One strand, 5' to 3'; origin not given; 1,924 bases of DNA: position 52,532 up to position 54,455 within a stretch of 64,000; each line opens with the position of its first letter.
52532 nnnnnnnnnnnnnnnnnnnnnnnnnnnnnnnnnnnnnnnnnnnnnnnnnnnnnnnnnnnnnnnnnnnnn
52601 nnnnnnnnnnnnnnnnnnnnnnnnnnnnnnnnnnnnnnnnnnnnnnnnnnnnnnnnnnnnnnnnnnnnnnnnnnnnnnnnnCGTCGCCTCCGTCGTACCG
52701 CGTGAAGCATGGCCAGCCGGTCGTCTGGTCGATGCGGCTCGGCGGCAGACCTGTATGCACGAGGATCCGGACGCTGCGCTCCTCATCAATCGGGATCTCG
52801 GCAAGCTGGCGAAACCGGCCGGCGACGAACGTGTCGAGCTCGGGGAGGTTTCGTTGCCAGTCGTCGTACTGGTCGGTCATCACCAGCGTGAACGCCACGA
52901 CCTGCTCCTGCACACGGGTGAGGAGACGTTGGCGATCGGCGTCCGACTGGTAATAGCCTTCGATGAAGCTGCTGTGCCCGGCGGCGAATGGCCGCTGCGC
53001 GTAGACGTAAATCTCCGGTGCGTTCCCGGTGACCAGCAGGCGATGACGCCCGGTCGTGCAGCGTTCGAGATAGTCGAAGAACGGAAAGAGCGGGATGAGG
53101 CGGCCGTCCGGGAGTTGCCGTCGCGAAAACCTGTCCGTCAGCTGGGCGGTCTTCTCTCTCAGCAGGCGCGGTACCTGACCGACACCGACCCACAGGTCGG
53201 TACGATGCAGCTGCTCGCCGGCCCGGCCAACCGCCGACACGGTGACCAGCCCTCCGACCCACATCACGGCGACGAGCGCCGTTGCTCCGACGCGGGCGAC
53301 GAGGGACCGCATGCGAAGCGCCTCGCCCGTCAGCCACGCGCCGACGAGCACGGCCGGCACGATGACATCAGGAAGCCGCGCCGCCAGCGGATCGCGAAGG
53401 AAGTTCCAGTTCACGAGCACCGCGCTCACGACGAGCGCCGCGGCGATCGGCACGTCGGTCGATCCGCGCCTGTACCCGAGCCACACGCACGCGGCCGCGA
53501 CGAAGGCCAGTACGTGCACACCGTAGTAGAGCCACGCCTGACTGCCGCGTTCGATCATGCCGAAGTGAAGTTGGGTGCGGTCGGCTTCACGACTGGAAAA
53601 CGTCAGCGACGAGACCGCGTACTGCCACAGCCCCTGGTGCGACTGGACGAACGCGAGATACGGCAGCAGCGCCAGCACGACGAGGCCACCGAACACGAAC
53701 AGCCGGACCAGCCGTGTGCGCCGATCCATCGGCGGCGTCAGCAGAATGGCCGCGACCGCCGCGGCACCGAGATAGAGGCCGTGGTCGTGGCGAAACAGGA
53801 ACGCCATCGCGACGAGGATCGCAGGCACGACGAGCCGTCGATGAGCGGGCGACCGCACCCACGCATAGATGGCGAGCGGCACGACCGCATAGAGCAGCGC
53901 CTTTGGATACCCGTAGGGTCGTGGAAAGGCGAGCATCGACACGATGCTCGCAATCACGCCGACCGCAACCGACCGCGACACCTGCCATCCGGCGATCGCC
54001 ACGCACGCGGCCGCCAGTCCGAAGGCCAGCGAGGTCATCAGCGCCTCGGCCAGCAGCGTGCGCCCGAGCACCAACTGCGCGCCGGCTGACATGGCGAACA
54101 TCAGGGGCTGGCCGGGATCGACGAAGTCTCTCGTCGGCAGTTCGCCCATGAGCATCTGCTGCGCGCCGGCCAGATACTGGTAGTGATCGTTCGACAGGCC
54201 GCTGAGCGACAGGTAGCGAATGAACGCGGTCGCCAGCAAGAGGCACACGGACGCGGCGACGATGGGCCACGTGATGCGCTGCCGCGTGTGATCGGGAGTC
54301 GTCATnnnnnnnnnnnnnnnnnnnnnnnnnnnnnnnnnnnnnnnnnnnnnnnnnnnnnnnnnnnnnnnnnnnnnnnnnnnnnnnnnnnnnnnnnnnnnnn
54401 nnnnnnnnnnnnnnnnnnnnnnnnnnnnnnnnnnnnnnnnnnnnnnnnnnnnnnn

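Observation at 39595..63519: Five-member paralogous family (P) of ~550-580-aa polytopic membrane proteins ending in TG(W/L)PCF, possibly an undescribed GT-C-like glycosyltransferase family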

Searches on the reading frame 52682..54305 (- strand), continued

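Call 42: search_protein_families(library=ncbifam, proteins=[L033:509-1666:+, L033:1486-2595:+, L033:2599-3351:+, L033:3355-4563:+, L033:4710-5846:+, L033:8439-10004:+, L033:12054-13523:+, L033:13955-15388:+, L033:15357-15863:+, L033:15867-17075:+], max_evalue=0.001)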
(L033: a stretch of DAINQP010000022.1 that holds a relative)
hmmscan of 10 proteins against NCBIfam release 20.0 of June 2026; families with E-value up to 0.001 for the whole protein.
L033:509-1666:+ (386 aa): 2 families
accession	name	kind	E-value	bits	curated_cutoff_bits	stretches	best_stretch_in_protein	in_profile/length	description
TIGR03568.1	NeuC_NnaA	equivalog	4.4e-112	374.6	235.9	1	4-373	1-365/365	UDP-N-acetylglucosamine 2-epimerase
TIGR00236.1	wecB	equivalog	5.4e-19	68.6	210.15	1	5-373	2-362/366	non-hydrolyzing UDP-N-acetylglucosamine 2-epimerase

L033:1486-2595:+ (370 aa): 2 families
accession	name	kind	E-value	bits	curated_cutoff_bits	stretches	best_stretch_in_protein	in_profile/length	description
NF045667.1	MTase_DVU1556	equivalog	5e-05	22.8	155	1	185-322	24-163/213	DVU_1556 family methyltransferase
TIGR01983.1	UbiG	equivalog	0.00012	21.4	102.95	1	184-281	50-154/228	bifunctional 2-polyprenyl-6-hydroxyphenol methylase/3-demethylubiquinol 3-O-methyltransferase UbiG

L033:2599-3351:+ (251 aa): 7 families
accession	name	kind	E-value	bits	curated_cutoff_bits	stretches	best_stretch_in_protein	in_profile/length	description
TIGR03584.1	PseF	equivalog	1.4e-43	149.1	205.7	1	21-240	1-217/222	pseudaminic acid cytidylyltransferase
NF003950.0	PRK05450.1-3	subfamily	3.4e-14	52.8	234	1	20-153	3-129/248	3-deoxy-manno-octulosonate cytidylyltransferase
NF003952.0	PRK05450.1-5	subfamily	3e-13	49.5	193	1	20-154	3-129/250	3-deoxy-manno-octulosonate cytidylyltransferase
NF009905.0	PRK13368.1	subfamily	4.4e-12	45.9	255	1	20-154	3-127/243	3-deoxy-manno-octulosonate cytidylyltransferase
NF003948.0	PRK05450.1-1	equivalog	6.1e-10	38.7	281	1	20-155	6-134/248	3-deoxy-manno-octulosonate cytidylyltransferase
TIGR00466.1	kdsB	equivalog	3e-07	30.1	155.2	1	21-153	4-128/241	3-deoxy-manno-octulosonate cytidylyltransferase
NF010938.0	PRK14358.1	equivalog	0.00078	18.1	500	1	35-173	26-156/481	bifunctional N-acetylglucosamine-1-phosphate uridyltransferase/glucosamine-1-phosphate acetyltransferase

L033:3355-4563:+ (403 aa): 0 families

L033:4710-5846:+ (379 aa): 29 families (the best 25 are shown)
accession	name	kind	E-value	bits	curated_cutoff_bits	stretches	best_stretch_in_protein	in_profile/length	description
TIGR01179.1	galE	equivalog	7.5e-38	130.2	262.3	2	6-134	1-128/332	UDP-glucose 4-epimerase GalE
TIGR01181.1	dTDP_gluc_dehyt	equivalog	2.5e-35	122.1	365.1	2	7-133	2-131/321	dTDP-glucose 4,6-dehydratase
TIGR04180.1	EDH_00030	hypoth_equivalog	6.3e-31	107.5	475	2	7-136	1-130/297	NAD-dependent 4,6-dehydratase LegB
TIGR02197.1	heptose_epim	equivalog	9e-29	100.6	274.6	2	184-353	135-314/316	ADP-glyceromanno-heptose 6-epimerase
NF007956.0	PRK10675.1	subfamily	3.6e-24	85.5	394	2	6-134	2-131/338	UDP-glucose 4-epimerase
NF011728.1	PRK15181.1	equivalog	1.1e-18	67.3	760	1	185-352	163-337/348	Vi polysaccharide biosynthesis UDP-N-acetylglucosaminuronic acid C-4 epimerase TviC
NF007490.0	PRK10084.1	subfamily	5e-17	61.9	649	2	184-371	164-353/361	dTDP-glucose 4,6-dehydratase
NF043036.1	ErythonDh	equivalog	1.3e-14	54.2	325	1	6-133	2-131/321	D-erythronate dehydrogenase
NF007582.0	PRK10217.1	equivalog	2.1e-14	53.4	698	2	4-111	1-111/355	dTDP-glucose 4,6-dehydratase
TIGR03466.1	HpnA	hypoth_equivalog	1.3e-12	47.3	367.65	1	6-132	2-118/327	hopanoid-associated sugar epimerase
NF008360.0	PRK11150.1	equivalog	6.7e-12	45.2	452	1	185-351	138-305/310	ADP-glyceromanno-heptose 6-epimerase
NF041015.1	UDPsulfquin_syn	equivalog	2.4e-11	43.2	575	1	244-346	251-357/384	UDP-sulfoquinovose synthase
NF042422.1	oxyalk_red_OleD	equivalog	3.5e-11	43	580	1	6-132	2-115/329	2-alkyl-3-oxoalkanoate reductase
NF047922.1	GDPFucSynFcl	equivalog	1.6e-10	40.9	500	1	187-351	134-300/308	GDP-L-fucose synthase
TIGR01777.1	yfcH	hypoth_equivalog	8.7e-10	38.6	207.35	1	7-161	1-145/292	TIGR01777 family oxidoreductase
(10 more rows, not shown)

L033:8439-10004:+ (522 aa): 0 families

L033:12054-13523:+ (490 aa): 0 families

L033:13955-15388:+ (478 aa): 0 families

L033:15357-15863:+ (169 aa): 0 families

L033:15867-17075:+ (403 aa): 0 families

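Call 43: search_protein_families(library=ncbifam, proteins=[L002:12616-13566:+, L002:11417-12619:+, L003:13613-14725:+, L003:12894-13709:+, L001:13744-15390:-, L001:15169-15735:+, L001:2999-4567:+, L001:713-1987:+, L001:1942-3096:+, L001:8360-9631:+], max_evalue=0.001)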
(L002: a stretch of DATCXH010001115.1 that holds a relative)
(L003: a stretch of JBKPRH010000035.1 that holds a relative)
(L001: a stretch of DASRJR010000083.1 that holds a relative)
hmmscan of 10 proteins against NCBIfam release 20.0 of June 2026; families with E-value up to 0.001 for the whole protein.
L002:12616-13566:+ (317 aa): 10 families
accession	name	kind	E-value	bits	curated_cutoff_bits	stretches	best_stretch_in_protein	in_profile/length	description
NF047588.1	GlcsyltransPgfSStrep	equivalog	9.6e-48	163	500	1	3-302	2-305/308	glycosyltransferase PgfS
NF007986.1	PRK10714.1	equivalog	1.4e-35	122.8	529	1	4-301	8-310/316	undecaprenyl-phosphate 4-deoxy-4-formamido-L-arabinose transferase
NF047683.1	TeichurnBiosyTuaG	equivalog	2.8e-12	46.8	400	1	3-104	7-105/252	teichuronic acid biosynthesis protein TuaG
TIGR03937.1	PgaC_IcaA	equivalog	1e-09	37.9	422.3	1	3-95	46-135/407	poly-beta-1,6-N-acetyl-D-glucosamine synthase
TIGR04283.1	glyco_like_mftF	equivalog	3.3e-06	26.9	182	1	4-109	1-96/221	TIGR04283 family arsenosugar biosynthesis glycosyltransferase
NF041875.1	EPS_EpsD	equivalog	1e-05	25.1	370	1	5-118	2-112/325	exopolysaccharide biosynthesis glycosyltransferase EpsD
NF007482.0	PRK10073.1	equivalog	8.4e-05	21.7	423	1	3-90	7-90/334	glycosyltransferase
TIGR03965.1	mycofact_glyco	equivalog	0.00012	21.1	280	1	5-112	77-181/467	mycofactocin biosynthesis glycosyltransferase MftF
NF038302.1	EPS_HpsE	equivalog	0.00033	19.7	300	1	4-56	3-55/307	hormogonium polysaccharide biosynthesis glycosyltransferase HpsE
NF050819.1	PolSacchBiosHfsG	equivalog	0.00076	18.7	500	1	3-104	13-111/302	polysaccharide biosynthesis protein HfsG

L002:11417-12619:+ (401 aa): 22 families
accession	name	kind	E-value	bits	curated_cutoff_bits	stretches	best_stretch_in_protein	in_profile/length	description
TIGR03588.1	PseC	equivalog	5.1e-92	308.7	423.5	1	20-396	2-379/380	UDP-4-amino-4,6-dideoxy-N-acetyl-beta-L-altrosamine transaminase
NF008658.2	PRK11658.1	equivalog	2.1e-79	266.9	631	1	20-397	5-377/379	UDP-4-amino-4-deoxy-L-arabinose aminotransferase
TIGR04181.1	NHT_00031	hypoth_equivalog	6.2e-69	232.6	420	1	20-376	1-357/359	LegC family aminotransferase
NF011936.0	PRK15407.1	equivalog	4.5e-55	187.1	423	2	14-231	31-251/440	lipopolysaccharide biosynthesis protein RfbH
NF008687.0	PRK11706.1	equivalog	7.9e-54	182.8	375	1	58-396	41-373/375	dTDP-4-amino-4,6-dideoxygalactose transaminase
TIGR02379.1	ECA_wecE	subfamily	4.9e-45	153.9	434.85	1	59-396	42-374/376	dTDP-4-amino-4,6-dideoxy-D-glucose transaminase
TIGR04427.1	PLP_DesI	equivalog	3.2e-41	141.7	650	1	19-399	20-385/390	dTDP-4-dehydro-6-deoxyglucose aminotransferase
NF005816.0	PRK07682.1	equivalog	4.2e-08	32.2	620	1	72-143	99-170/390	aminotransferase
NF006488.0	PRK08912.1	equivalog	2.3e-07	30.1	498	1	69-143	93-166/387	aminotransferase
NF005817.0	PRK07683.1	equivalog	8.4e-07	28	575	1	73-143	99-168/387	aminotransferase A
NF004975.0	PRK06348.1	equivalog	1.1e-06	27.9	549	1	53-142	79-168/384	pyridoxal phosphate-dependent aminotransferase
NF004770.0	PRK06108.1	subfamily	3.8e-06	26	422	1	54-142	87-176/396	pyridoxal phosphate-dependent aminotransferase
NF009079.0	PRK12414.1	subfamily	5.4e-06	25.7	481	1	69-142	96-168/384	methionine aminotransferase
NF006569.0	PRK09082.1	subfamily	5.7e-06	25.7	420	1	70-142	98-169/386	methionine aminotransferase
NF006096.0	PRK08248.1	equivalog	1.9e-05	23.5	726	1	48-172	64-188/431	homocysteine synthase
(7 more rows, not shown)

L003:13613-14725:+ (371 aa): 64 families (the best 25 are shown)
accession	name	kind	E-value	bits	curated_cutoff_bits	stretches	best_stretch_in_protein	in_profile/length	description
TIGR04180.1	EDH_00030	hypoth_equivalog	4.7e-57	193.3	475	1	40-336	1-296/297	NAD-dependent 4,6-dehydratase LegB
TIGR01181.1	dTDP_gluc_dehyt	equivalog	5e-54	183.5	365.1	1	40-355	2-317/321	dTDP-glucose 4,6-dehydratase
TIGR01179.1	galE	equivalog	1.2e-44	152.5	262.3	1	40-353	2-329/332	UDP-glucose 4-epimerase GalE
NF007582.0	PRK10217.1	equivalog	5.7e-37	127.6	698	1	39-351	3-333/355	dTDP-glucose 4,6-dehydratase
NF011728.1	PRK15181.1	equivalog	2.2e-34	119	760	1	31-353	9-341/348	Vi polysaccharide biosynthesis UDP-N-acetylglucosaminuronic acid C-4 epimerase TviC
NF007490.0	PRK10084.1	subfamily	4.4e-33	114.7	649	1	40-355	3-340/361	dTDP-glucose 4,6-dehydratase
NF047922.1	GDPFucSynFcl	equivalog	9.1e-32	110.7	500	1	38-354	3-306/308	GDP-L-fucose synthase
TIGR02197.1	heptose_epim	equivalog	2.7e-29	102.4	274.6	1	40-351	1-315/316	ADP-glyceromanno-heptose 6-epimerase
NF007956.0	PRK10675.1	subfamily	1.5e-25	90.1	394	1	39-348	2-328/338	UDP-glucose 4-epimerase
TIGR03466.1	HpnA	hypoth_equivalog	7.4e-25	87.5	367.65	1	39-305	2-252/327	hopanoid-associated sugar epimerase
NF008360.0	PRK11150.1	equivalog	7.7e-20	71.3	452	1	40-349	2-306/310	ADP-glyceromanno-heptose 6-epimerase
NF042422.1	oxyalk_red_OleD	equivalog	1.5e-18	67.3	580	1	40-263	3-210/329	2-alkyl-3-oxoalkanoate reductase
NF043036.1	ErythonDh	equivalog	1.5e-18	67.1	325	1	40-211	3-183/321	D-erythronate dehydrogenase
TIGR02622.1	CDP_4_6_dhtase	equivalog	3.3e-16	59.4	278.45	1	38-358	5-339/352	CDP-glucose 4,6-dehydratase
NF008872.0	PRK11908.1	equivalog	1.9e-15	56.8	294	1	39-297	3-269/349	bifunctional UDP-4-keto-pentose/UDP-xylose synthase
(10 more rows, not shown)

L003:12894-13709:+ (272 aa): 28 families (the best 25 are shown)
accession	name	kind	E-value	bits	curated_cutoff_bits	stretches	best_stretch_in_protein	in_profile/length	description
NF043040.1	corrin_prot_MT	hypoth_equivalog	1.1e-12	47.8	180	1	60-166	40-149/216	corrinoid protein-associated methyltransferase CpaM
NF047649.1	MTase_UXPK_star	exception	1.7e-12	47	460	1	59-165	75-182/283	methyltransferase/UXPK-star double selenoprotein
NF045667.1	MTase_DVU1556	equivalog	5.5e-12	45.6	155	1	60-164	21-119/213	DVU_1556 family methyltransferase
NF008823.0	PRK11873.1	subfamily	2.2e-11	43.8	263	1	59-163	75-180/272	arsenite methyltransferase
NF040539.1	AST_met_ArsM_2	exception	6.9e-11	42.5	240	1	45-166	38-165/262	putative arsinothricin biosynthesis methyltransferase ArsM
NF041537.1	ArsM_AhpD_UU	exception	2.2e-10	39.8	510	1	62-165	77-181/345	arsenite methyltransferase/AhpD domain selenoprotein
TIGR01983.1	UbiG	equivalog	3.5e-10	39.6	102.95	1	62-164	50-151/228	bifunctional 2-polyprenyl-6-hydroxyphenol methylase/3-demethylubiquinol 3-O-methyltransferase UbiG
NF041536.1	ArsM_DUF2284_UU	exception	7e-10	37.8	575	1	63-172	78-188/459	arsenite methyltransferase/DUF2284 domain selenoprotein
TIGR02072.1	BioC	equivalog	7.1e-10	39.1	184.95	1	62-166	35-134/244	malonyl-ACP O-methyltransferase BioC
TIGR01934.1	MenG_MenH_UbiE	subfamily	1.9e-09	37.2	158.35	1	54-172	34-149/223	ubiquinone/menaquinone biosynthesis methyltransferase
NF001244.0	PRK00216.1-5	equivalog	2.8e-09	36.6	216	1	60-167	47-156/236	bifunctional demethylmenaquinone methyltransferase/2-methoxy-6-polyprenyl-1,4-benzoquinol methylase UbiE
NF040538.1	methyl_ArsM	equivalog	5.5e-09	35.7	500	0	128-164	173-208/356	arsinothricin biosynthesis methyltransferase ArsM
NF041820.1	daptide_MTase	equivalog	9.2e-09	35.1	175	1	50-165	24-143/243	daptide-type RiPP biosynthesis methyltransferase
TIGR02021.1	BchM-ChlM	equivalog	2.8e-08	33.5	158.9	1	63-156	56-147/218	magnesium protoporphyrin IX methyltransferase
NF041650.1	nod_mtase_NodS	equivalog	9.4e-08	32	300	1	61-165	38-140/190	nodulation methyltransferase NodS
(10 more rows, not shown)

L001:13744-15390:- (549 aa): 0 families

L001:15169-15735:+ (189 aa): 0 families

L001:2999-4567:+ (523 aa): 0 families

L001:713-1987:+ (425 aa): 0 families

L001:1942-3096:+ (385 aa): 17 families
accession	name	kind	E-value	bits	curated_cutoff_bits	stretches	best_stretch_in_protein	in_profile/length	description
TIGR02199.1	rfaE_dom_II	equivalog_domain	3.4e-18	65.8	181.5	1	24-153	7-140/144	D-glycero-beta-D-manno-heptose 1-phosphate adenylyltransferase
NF008454.0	PRK11316.1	equivalog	4e-11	42.2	521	1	19-121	331-437/475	bifunctional D-glycero-beta-D-manno-heptose-7-phosphate kinase/D-glycero-beta-D-manno-heptose 1-phosphate adenylyltransferase HldE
TIGR00125.1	cyt_tran_rel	domain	7.5e-11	42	27.7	1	30-90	1-61/65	adenylyltransferase/cytidyltransferase family protein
TIGR01983.1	UbiG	equivalog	2.6e-10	40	102.95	1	218-308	46-143/228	bifunctional 2-polyprenyl-6-hydroxyphenol methylase/3-demethylubiquinol 3-O-methyltransferase UbiG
TIGR01518.1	g3p_cytidyltrns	equivalog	9e-08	32.3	165.4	1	32-145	2-114/125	glycerol-3-phosphate cytidylyltransferase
NF001985.0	PRK00777.1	subfamily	1.4e-07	31.7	104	1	31-87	7-64/157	pantetheine-phosphate adenylyltransferase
NF043040.1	corrin_prot_MT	hypoth_equivalog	5.4e-07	29.3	180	1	204-299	23-127/216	corrinoid protein-associated methyltransferase CpaM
TIGR02021.1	BchM-ChlM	equivalog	6e-07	29.1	158.9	1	217-318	49-154/218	magnesium protoporphyrin IX methyltransferase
NF008405.0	PRK11207.1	equivalog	1.3e-06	28.1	218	1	219-313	28-126/198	tellurite resistance methyltransferase TehB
NF004851.0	PRK06202.1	equivalog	8.9e-06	25.3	243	1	221-315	60-162/237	hypothetical protein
NF045667.1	MTase_DVU1556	equivalog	2.4e-05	23.9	155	1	223-293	24-95/213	DVU_1556 family methyltransferase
TIGR02072.1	BioC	equivalog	2.8e-05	24.1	184.95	1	219-312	32-125/244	malonyl-ACP O-methyltransferase BioC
NF008992.0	PRK12335.1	equivalog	4.1e-05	22.9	303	1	219-313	120-217/289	SAM-dependent methyltransferase TehB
NF002250.0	PRK01170.1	subfamily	7.6e-05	22.3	489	1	31-83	3-55/322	bifunctional pantetheine-phosphate adenylyltransferase/NTP phosphatase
TIGR00477.1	tehB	equivalog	0.00011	21.7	219.5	1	219-312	71-167/238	tellurite resistance methyltransferase TehB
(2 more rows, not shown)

L001:8360-9631:+ (424 aa): 0 families
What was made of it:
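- Closest known: Pgf protein-glycosylation operon of Streptococcus mutans. Same: The window's GT2 is best matched by the PgfS model (call 43).
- The best NCBIfam hit of the adjacent GT2 is PgfS (call 43). The SDR enzyme is best matched by LegB/RmlB-type 4,6-dehydratases, and the aminotransferase by PseC (call 43).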

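Call 62: search_protein_families(library=pfam, proteins=[P0109, P0041, P0129, P0134, P0135, P0147, P0158, P0195, P0151, P0142], max_evalue=0.01)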
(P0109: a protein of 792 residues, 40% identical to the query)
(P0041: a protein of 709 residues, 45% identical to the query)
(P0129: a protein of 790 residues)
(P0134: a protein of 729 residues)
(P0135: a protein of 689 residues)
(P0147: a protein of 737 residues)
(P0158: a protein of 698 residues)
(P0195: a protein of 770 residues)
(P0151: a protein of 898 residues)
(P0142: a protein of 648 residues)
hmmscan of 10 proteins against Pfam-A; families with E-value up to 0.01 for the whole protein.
P0109 (792 aa): 3 families
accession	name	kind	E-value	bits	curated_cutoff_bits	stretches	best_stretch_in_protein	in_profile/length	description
PF00535.33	Glycos_transf_2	-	2.6e-27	96.2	23.3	1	8-175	1-166/168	Glycosyl transferase family 2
PF13641.12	Glyco_tranf_2_3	-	2.2e-06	28.3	27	1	7-112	3-111/230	Glycosyltransferase like family 2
PF10111.15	Glyco_tranf_2_2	-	0.00062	19.8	27.3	1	8-111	1-105/276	Glycosyltransferase like family 2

P0041 (709 aa): 0 families

P0129 (790 aa): 3 families
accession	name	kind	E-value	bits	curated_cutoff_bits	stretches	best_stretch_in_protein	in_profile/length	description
PF00535.33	Glycos_transf_2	-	8.1e-29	101.1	23.3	1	8-175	1-166/168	Glycosyl transferase family 2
PF13641.12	Glyco_tranf_2_3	-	2e-06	28.4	27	1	7-111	3-110/230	Glycosyltransferase like family 2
PF10111.15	Glyco_tranf_2_2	-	0.0014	18.6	27.3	1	8-111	1-105/276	Glycosyltransferase like family 2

P0134 (729 aa): 0 families

P0135 (689 aa): 0 families

P0147 (737 aa): 1 family
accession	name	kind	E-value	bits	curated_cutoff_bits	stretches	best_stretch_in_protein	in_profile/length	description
PF13515.12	FUSC_2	-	0.00046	20.8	25.6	1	349-403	2-56/126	Fusaric acid resistance protein-like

P0158 (698 aa): 0 families

P0195 (770 aa): 0 families

P0151 (898 aa): 4 families
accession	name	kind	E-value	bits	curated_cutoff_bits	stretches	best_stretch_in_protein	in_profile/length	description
PF00069.31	Pkinase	-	2.1e-41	142.5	31.7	1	2-256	13-258/263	Protein kinase domain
PF07714.23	PK_Tyr_Ser-Thr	-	4.6e-32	111.8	23.1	1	2-256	13-255/258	Protein tyrosine and serine/threonine kinase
PF03109.22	ABC1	-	1.1e-07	31.7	22.9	1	64-139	144-219/244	ABC1 atypical kinase-like domain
PF01636.29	APH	-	2e-07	31.4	23.2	1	94-137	152-200/239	Phosphotransferase enzyme family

P0142 (648 aa): 0 families
